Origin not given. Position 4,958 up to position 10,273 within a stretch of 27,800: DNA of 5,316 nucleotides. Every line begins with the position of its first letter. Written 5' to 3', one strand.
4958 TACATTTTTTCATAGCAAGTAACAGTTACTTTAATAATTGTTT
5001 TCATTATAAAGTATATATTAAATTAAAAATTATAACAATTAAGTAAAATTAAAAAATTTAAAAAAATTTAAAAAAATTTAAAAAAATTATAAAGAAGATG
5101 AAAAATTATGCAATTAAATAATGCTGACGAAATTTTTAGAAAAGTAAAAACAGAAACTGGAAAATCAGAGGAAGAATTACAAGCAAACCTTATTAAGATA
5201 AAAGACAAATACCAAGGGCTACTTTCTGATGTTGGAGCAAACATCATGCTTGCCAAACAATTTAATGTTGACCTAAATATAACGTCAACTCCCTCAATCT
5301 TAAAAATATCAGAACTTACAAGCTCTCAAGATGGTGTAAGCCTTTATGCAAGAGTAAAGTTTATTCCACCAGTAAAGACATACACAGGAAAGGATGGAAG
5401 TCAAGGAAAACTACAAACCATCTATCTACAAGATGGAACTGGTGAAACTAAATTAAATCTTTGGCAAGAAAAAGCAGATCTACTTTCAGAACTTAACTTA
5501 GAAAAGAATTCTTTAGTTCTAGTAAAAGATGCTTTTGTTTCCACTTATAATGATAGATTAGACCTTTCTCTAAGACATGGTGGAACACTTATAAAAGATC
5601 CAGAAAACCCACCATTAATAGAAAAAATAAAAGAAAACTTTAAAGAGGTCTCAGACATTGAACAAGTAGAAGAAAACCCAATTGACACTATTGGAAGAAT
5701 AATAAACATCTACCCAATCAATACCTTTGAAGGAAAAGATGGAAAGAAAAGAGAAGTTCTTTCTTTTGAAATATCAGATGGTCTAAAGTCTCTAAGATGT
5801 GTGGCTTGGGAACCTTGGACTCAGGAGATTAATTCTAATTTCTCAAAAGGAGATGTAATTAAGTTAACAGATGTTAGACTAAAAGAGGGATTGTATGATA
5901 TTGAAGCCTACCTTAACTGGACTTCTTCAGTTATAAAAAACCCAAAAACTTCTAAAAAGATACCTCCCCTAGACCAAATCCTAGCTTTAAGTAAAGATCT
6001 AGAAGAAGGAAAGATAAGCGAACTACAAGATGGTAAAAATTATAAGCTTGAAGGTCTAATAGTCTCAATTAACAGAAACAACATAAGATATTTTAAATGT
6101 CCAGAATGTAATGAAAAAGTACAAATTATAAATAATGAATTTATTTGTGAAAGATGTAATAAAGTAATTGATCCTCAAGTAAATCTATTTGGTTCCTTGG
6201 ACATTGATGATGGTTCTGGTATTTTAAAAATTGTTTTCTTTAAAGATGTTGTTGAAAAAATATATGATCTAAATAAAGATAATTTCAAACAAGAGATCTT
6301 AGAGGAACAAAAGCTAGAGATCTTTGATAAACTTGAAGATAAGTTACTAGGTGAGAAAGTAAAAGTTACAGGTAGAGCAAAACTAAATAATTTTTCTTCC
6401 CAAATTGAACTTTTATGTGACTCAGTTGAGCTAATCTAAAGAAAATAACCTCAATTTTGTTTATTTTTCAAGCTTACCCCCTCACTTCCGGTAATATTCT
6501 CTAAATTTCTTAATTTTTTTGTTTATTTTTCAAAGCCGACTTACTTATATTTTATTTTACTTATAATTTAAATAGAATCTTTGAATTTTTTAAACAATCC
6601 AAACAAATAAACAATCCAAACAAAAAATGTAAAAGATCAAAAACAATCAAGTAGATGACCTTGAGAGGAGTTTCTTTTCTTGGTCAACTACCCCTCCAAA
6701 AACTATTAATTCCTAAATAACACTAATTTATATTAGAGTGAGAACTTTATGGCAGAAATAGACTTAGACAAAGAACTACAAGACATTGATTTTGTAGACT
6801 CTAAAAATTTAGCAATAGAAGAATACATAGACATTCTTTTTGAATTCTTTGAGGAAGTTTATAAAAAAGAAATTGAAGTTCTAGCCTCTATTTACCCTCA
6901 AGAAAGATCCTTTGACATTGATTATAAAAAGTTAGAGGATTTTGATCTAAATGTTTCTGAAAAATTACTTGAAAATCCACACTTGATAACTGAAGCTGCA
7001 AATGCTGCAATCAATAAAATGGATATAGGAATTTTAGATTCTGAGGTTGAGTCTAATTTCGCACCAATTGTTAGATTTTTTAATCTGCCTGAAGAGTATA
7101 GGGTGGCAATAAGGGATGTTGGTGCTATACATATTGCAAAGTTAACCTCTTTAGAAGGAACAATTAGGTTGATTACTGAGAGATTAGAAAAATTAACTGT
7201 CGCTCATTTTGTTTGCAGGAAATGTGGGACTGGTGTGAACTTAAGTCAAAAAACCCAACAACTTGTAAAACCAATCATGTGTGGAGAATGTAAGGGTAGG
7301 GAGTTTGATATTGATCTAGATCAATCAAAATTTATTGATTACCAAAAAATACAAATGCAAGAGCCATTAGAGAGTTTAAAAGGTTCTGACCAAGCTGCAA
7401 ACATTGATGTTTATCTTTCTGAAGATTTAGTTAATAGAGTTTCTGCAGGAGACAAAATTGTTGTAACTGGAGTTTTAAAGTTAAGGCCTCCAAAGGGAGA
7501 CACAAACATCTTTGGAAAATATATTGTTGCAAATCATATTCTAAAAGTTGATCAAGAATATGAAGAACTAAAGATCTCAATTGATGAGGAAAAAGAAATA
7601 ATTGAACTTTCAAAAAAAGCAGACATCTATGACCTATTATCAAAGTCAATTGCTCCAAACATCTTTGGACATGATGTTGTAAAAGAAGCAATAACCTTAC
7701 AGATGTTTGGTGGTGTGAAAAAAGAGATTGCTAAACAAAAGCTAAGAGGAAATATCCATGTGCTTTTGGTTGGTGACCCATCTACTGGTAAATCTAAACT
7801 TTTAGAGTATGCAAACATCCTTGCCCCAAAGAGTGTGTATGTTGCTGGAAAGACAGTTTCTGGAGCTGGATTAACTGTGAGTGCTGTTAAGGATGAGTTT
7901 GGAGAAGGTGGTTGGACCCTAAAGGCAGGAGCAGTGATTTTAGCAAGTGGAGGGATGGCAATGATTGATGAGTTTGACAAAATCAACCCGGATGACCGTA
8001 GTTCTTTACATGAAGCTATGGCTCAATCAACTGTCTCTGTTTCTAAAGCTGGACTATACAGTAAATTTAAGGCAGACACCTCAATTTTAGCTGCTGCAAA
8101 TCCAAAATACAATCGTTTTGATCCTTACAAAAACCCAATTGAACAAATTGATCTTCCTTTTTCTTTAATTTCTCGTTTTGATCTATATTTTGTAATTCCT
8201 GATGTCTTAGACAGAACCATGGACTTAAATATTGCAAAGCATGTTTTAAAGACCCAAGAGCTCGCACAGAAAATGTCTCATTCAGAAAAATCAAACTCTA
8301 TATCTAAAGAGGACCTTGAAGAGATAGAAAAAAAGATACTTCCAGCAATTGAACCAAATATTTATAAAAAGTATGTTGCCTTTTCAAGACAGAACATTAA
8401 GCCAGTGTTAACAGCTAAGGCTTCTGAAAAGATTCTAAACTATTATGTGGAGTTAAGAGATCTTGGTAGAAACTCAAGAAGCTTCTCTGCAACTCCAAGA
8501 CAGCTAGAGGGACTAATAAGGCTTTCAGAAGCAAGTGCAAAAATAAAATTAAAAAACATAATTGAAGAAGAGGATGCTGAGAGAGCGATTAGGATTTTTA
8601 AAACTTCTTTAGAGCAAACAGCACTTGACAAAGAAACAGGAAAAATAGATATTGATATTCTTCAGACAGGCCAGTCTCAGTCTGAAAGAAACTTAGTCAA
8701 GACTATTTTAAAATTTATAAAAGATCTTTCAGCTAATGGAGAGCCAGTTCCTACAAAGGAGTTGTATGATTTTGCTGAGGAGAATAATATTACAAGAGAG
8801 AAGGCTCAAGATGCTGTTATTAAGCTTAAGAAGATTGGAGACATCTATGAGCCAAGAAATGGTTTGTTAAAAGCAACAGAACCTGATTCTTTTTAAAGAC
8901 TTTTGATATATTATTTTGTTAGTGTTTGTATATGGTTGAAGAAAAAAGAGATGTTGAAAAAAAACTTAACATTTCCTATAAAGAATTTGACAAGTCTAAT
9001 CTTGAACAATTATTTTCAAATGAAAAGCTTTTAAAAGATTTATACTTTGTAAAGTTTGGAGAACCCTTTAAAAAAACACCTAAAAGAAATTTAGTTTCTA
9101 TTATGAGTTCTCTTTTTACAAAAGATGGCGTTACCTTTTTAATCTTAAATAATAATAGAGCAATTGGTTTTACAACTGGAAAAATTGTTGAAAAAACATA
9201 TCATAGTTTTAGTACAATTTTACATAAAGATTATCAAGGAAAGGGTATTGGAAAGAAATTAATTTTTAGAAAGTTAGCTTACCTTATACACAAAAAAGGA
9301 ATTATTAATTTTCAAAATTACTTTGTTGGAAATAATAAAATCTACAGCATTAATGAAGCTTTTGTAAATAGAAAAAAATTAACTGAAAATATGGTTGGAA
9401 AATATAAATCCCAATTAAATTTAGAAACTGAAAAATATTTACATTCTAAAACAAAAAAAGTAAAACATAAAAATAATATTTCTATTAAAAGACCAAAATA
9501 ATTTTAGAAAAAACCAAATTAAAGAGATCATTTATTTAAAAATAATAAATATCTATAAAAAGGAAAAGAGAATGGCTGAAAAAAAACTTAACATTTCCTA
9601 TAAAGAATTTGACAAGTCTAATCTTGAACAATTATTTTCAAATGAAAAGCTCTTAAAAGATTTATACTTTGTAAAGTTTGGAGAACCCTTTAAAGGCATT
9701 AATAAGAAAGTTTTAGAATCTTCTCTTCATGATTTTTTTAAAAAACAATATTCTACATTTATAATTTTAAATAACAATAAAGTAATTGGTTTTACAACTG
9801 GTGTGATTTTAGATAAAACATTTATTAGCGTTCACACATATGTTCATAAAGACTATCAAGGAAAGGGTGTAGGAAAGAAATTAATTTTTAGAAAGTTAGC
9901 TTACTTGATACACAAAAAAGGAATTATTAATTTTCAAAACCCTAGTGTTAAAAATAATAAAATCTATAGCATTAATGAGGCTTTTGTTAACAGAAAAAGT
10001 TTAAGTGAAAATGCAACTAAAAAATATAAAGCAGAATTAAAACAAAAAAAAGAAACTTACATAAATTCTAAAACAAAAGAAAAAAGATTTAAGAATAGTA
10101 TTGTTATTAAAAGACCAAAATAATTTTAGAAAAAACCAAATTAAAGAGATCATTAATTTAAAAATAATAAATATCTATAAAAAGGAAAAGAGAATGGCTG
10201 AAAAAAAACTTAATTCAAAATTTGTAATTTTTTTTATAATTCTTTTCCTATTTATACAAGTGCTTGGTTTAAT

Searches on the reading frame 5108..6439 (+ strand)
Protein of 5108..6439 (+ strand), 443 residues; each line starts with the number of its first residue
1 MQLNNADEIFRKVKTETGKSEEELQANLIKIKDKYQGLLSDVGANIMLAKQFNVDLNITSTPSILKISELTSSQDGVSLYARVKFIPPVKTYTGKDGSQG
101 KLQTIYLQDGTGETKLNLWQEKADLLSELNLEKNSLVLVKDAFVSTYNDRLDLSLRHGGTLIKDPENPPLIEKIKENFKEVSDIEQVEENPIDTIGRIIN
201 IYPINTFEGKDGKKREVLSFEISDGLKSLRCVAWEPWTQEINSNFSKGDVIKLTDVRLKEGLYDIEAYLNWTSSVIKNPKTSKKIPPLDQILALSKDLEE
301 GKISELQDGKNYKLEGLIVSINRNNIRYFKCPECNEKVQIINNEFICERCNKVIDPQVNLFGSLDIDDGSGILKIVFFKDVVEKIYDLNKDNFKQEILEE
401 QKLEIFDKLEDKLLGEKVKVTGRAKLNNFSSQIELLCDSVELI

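Call 6: search_protein_families(library=pfam, proteins=[window:5108-6439:+], max_evalue=0.001)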
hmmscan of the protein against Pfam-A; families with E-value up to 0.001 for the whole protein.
window:5108-6439:+ (443 aa): 2 families
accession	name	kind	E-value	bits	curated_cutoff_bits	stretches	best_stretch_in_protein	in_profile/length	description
PF01336.31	tRNA_anti-codon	-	3.6e-16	59.3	27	2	362-443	18-75/75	OB-fold nucleic acid binding domain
PF08646.16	Rep_fac-A_C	-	1.8e-11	44.5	28.5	1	313-432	3-124/146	Replication factor-A C terminal domain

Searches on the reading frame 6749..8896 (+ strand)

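Call 6: search_protein_families(library=pfam, proteins=[window:6749-8896:+], max_evalue=0.001)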
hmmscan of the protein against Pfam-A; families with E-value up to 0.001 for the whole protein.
window:6749-8896:+ (715 aa): 7 families
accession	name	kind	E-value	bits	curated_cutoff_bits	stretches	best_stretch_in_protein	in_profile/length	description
PF00493.29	MCM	-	1.7e-81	273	23.3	1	281-502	2-223/224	MCM P-loop domain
PF17855.7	MCM_lid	-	1.2e-26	93.5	27.4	1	539-621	3-87/87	MCM AAA-lid domain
PF17207.9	MCM_OB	-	5.1e-25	88.1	24.8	1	121-245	2-124/126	MCM OB domain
PF01078.27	Mg_chelatase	-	2.4e-08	34.1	20.3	1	387-452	93-158/207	Magnesium chelatase, subunit ChlI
PF07728.20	AAA_5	-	3.4e-05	24.3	22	1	337-455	1-126/139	AAA domain (dynein-related subfamily)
PF21120.3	MCM_WH_arc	-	0.0002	21.8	26.1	1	651-708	4-63/63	Archaeal MCM, winged-helix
PF14551.11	MCM_N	-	0.00097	20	24.9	0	35-91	18-72/95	MCM N-terminal domain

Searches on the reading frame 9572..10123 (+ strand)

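Call 53: search_protein_families(library=pfam, proteins=[window:9572-10123:+], max_evalue=0.001)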
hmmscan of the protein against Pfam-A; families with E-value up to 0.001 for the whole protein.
window:9572-10123:+ (183 aa): 4 families
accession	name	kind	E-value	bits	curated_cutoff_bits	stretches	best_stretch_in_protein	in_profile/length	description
PF13508.13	Acetyltransf_7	-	4.8e-09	36.9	27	1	60-121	3-65/84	Acetyltransferase (GNAT) domain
PF00583.31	Acetyltransf_1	-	2.5e-08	34.6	20.7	1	51-118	24-93/116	Acetyltransferase (GNAT) family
PF13673.13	Acetyltransf_10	-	2.9e-06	27.7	23.6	1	49-115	19-83/128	Acetyltransferase (GNAT) domain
PF14542.12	Acetyltransf_CG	-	7.3e-05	23.3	30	1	69-113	9-54/80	GCN5-related N-acetyl-transferase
